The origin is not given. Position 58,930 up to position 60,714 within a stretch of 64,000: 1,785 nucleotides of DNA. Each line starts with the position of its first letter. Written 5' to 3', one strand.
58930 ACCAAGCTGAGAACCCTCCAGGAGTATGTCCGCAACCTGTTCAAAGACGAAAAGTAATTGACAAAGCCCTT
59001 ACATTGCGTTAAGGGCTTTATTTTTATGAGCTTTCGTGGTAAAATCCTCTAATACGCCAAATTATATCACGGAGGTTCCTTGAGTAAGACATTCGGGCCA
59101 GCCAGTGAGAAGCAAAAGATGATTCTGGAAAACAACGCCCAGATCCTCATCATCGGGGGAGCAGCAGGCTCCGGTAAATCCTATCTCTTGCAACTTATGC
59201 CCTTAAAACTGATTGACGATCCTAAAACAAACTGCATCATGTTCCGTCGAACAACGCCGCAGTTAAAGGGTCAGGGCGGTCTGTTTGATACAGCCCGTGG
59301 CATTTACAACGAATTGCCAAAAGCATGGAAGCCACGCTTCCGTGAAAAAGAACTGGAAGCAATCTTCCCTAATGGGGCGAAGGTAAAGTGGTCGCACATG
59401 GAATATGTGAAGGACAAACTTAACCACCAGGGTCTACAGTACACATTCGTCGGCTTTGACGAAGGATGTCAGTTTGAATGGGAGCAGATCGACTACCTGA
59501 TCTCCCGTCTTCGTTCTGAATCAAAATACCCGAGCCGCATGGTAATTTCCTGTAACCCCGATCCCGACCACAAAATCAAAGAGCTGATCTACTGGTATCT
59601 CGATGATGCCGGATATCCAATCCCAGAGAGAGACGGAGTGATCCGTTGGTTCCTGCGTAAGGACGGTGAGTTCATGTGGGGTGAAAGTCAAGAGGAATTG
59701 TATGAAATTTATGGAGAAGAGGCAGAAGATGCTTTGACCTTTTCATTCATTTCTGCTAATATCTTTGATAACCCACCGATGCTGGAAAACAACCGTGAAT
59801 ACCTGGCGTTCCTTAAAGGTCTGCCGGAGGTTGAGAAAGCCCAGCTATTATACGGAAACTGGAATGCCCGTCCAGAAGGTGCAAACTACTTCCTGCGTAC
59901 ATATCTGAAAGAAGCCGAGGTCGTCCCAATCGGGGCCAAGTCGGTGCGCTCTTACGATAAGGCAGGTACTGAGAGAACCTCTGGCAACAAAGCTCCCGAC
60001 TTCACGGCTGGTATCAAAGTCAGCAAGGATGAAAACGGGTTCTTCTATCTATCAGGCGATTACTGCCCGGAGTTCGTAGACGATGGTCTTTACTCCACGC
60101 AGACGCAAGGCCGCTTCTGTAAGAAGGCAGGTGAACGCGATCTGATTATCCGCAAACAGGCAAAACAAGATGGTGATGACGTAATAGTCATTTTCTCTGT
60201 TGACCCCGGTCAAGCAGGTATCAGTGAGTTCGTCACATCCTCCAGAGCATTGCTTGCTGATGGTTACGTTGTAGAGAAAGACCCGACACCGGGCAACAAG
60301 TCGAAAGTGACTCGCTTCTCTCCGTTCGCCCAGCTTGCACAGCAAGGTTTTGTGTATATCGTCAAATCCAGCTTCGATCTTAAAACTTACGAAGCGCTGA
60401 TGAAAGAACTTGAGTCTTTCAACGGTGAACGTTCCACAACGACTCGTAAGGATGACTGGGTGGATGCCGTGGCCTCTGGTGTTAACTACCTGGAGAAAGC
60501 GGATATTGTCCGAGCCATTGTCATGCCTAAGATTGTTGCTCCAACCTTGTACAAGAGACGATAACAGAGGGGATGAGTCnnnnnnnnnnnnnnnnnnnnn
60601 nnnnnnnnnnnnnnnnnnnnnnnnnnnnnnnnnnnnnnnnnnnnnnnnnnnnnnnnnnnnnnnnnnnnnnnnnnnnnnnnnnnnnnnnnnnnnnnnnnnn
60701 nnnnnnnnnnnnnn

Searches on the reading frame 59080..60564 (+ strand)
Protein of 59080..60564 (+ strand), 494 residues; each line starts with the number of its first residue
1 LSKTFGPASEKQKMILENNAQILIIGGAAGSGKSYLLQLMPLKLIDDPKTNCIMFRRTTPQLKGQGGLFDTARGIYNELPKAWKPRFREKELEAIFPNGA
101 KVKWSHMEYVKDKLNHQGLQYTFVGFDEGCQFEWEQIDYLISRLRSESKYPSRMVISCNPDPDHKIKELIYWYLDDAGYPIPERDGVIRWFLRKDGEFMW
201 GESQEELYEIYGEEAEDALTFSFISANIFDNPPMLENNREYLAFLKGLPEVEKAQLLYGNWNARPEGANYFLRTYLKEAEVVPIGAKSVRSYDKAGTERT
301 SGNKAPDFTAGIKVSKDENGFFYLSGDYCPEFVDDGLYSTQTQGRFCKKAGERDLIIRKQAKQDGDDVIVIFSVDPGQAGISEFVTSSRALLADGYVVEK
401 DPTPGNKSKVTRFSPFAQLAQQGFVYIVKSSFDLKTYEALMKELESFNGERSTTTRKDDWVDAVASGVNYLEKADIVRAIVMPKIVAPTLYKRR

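Call 45: search_dna_similar(query=window:59080-60564:+, collection=phages, mode=protein, max_rows=30, rows=spread)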
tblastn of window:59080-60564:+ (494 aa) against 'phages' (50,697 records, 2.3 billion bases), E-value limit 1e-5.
Records with a match: 1442; places in all: 1462; records where one place covers at least 80% of the query: 1211.
Best place of each record, by identity: >=99% 2; 95-99% 4; 80-90% 21; 60-80% 202; <60% 1213.
By first word of the organism name: Escherichia 352; Pseudomonas 231; Vibrio 150; Salmonella 142; Rheinheimera 115; Acinetobacter 92; Klebsiella 42; Erwinia 35; Campylobacter 24; Shigella 24; and 52 more.
By host as written in the record: - 209; Rheinheimera sp. BAL341 115; Escherichia coli 101; Pseudomonas aeruginosa 71; Escherichia coli K-12 MG1655 50; Acinetobacter baumannii 39; Pseudomonas aeruginosa PAO1 26; Campylobacter jejuni 22; and 362 more.
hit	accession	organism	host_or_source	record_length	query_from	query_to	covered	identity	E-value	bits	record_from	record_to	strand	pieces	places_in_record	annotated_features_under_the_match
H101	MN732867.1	Erwinia phage Hena1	Erwinia amylovora 1/79Sm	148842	1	494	100%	99.8%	0e+0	985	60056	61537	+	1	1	terminase large subunit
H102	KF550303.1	Escherichia phage 4MG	Escherichia coli K-12 subsr. MG1655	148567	1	493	100%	78.3%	0e+0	818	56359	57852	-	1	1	terminase large subunit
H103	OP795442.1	Escherichia phage A7_1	Escherichia coli str. K-12 substr. ...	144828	1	493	100%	65.9%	0e+0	690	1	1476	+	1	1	terminase large subunit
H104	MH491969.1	Escherichia phage LL12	wastewater influent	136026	1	493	100%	65.8%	1e-157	687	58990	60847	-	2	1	terminase large subunit | O-spanin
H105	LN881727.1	Escherichia phage slur16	Escherichia coli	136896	1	493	100%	65.6%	2e-157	687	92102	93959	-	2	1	terminase large subunit [Enterobacteria phage vB_EcoM-FV3] (x2) | hypothetical protein [Enterobacteria phage vB_EcoM-FV3]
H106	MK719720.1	Rheinheimera phage vB_RspM_Barba12S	Rheinheimera sp. BAL341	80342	28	486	93%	56.6%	8e-165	522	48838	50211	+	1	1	terminase large subunit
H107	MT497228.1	Rheinheimera phage vB_RspM_barba_10-9A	Rheinheimera sp. BAL341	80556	28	486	93%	56.6%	8e-165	522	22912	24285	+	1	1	terminase large subunit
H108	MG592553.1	Vibrio phage 1.187.O._10N.286.49.F1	Vibrio splendidus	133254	29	471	90%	48.8%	3e-72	446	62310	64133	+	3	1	terminase-like family protein (x3)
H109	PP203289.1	Pseudomonas phage Psxphi15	Pseudomonas syringae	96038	4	483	97%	38.8%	4e-83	286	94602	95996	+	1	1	terminase large subunit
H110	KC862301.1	Pseudomonas phage PAK_P5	Pseudomonas aeruginosa PAK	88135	1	488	99%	37.0%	3e-82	284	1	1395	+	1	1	putative phage terminase large subunit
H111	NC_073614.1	Pseudomonas phage vB_PaeM_B31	Pseudomonas aeruginosa B31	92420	4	490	99%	37.1%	1e-81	282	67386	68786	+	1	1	terminase large subunit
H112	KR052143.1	Pseudomonas phage vB_PaeM_MAG1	Pseudomonas aeruginosa clinical isolate ...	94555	4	490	99%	37.1%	1e-81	282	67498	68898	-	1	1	terminase-like family protein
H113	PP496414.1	Pseudomonas phage vB_PpuM-KoPa-4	Pseudomonas putida KT2440 and Paw85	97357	2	492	99%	36.3%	4e-78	272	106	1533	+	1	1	terminase large subunit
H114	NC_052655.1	Escherichia phage alia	Escherichia coli K-12 MG1655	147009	47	483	88%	40.4%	4e-86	295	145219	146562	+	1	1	terminase large subunit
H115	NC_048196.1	Escherichia phage vB_EcoM_Schickermooser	Escherichia coli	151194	47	493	90%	39.0%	6e-84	288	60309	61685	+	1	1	terminase large subunit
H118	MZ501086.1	Escherichia phage JohannRWettstein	Escherichia coli K-12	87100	6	482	97%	34.4%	2e-64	232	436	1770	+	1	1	terminase large subunit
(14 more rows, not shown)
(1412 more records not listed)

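Call 46: get_annotated_region(hit=H102, flank=0)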
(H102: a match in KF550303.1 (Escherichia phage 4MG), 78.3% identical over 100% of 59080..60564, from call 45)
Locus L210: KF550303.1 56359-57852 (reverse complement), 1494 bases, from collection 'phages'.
description: Enterobacteria phage 4MG, complete genome.
organism: Escherichia phage 4MG (NCBI taxid 1391428)
taxonomy: Viruses; Duplodnaviria; Heunggongvirae; Uroviricota; Caudoviricetes; Vequintavirinae; Seunavirus; Seunavirus 4MG
host: Escherichia coli K-12 subsr. MG1655; source: -; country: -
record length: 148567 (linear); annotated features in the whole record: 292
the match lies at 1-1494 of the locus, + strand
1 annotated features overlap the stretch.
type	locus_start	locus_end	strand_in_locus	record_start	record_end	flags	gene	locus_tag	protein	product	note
CDS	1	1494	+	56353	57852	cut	-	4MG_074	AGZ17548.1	terminase large subunit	-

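Call 47: get_annotated_region(hit=H103, flank=0)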
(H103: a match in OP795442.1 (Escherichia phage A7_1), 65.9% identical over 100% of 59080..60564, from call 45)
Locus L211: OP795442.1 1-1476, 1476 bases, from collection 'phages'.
description: Escherichia phage A7_1, complete genome.
organism: Escherichia phage A7_1 (NCBI taxid 2996093)
taxonomy: Viruses; Duplodnaviria; Heunggongvirae; Uroviricota; Caudoviricetes; Vequintavirinae
host: Escherichia coli str. K-12 substr. MG1655; source: animal feces; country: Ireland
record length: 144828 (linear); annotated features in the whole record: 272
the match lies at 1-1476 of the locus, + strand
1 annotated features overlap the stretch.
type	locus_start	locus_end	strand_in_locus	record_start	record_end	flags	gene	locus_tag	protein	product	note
CDS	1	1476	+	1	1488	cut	-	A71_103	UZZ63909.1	terminase large subunit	-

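Call 48: get_annotated_region(hit=H106, flank=150)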
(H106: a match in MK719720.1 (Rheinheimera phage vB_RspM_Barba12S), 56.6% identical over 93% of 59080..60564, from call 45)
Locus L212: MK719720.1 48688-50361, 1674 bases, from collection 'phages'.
description: Rheinheimera phage vB_RspM_Barba12S, complete genome.
organism: Rheinheimera phage vB_RspM_Barba12S (NCBI taxid 2565648)
taxonomy: Viruses; Duplodnaviria; Heunggongvirae; Uroviricota; Caudoviricetes; Barbavirus; Barbavirus barba18A
host: Rheinheimera sp. BAL341; source: -; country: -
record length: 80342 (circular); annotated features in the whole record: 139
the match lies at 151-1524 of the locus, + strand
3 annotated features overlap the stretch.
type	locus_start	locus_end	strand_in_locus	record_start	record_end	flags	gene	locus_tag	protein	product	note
CDS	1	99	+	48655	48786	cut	-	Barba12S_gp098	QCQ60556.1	hypothetical protein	-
CDS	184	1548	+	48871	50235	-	-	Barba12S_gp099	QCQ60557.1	terminase large subunit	annotation based on sequence similarity to NCBI YP_006987032.1 and Pfam PF03237.15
CDS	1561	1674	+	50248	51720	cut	-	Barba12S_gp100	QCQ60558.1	putative portal protein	annotation based on sequence similarity to NCBI ATW58229.1 and Pfam PF06074.12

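Call 49: get_annotated_region(hit=H110, flank=0)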
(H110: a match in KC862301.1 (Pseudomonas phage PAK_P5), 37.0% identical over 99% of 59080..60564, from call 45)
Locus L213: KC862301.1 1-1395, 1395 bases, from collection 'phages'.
description: Pseudomonas phage PAK_P5, complete genome.
organism: Pseudomonas phage PAK_P5 (NCBI taxid 1327964)
taxonomy: Viruses; Duplodnaviria; Heunggongvirae; Uroviricota; Caudoviricetes; Nankokuvirus; Nankokuvirus PAKP3
host: Pseudomonas aeruginosa PAK; source: -; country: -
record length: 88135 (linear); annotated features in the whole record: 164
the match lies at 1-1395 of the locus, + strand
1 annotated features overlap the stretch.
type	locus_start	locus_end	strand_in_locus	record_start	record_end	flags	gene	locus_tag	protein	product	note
CDS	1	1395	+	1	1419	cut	-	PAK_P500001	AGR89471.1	putative phage terminase large subunit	-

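Call 50: get_annotated_region(hit=H118, flank=100)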
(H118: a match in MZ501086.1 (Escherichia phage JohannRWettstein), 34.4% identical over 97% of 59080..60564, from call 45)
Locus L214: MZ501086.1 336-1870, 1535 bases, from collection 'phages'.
description: Escherichia phage JohannRWettstein, complete genome.
organism: Escherichia phage JohannRWettstein (NCBI taxid 2852035)
taxonomy: Viruses; Duplodnaviria; Heunggongvirae; Uroviricota; Caudoviricetes; Ounavirinae; Felixounavirus
host: Escherichia coli K-12; source: Rhine river; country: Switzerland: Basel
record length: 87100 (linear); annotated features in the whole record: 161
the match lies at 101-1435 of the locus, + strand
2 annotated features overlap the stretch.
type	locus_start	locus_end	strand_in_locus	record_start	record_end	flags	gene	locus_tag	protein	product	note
CDS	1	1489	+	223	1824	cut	-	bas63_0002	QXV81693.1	terminase large subunit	-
CDS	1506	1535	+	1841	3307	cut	-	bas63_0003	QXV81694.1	portal protein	-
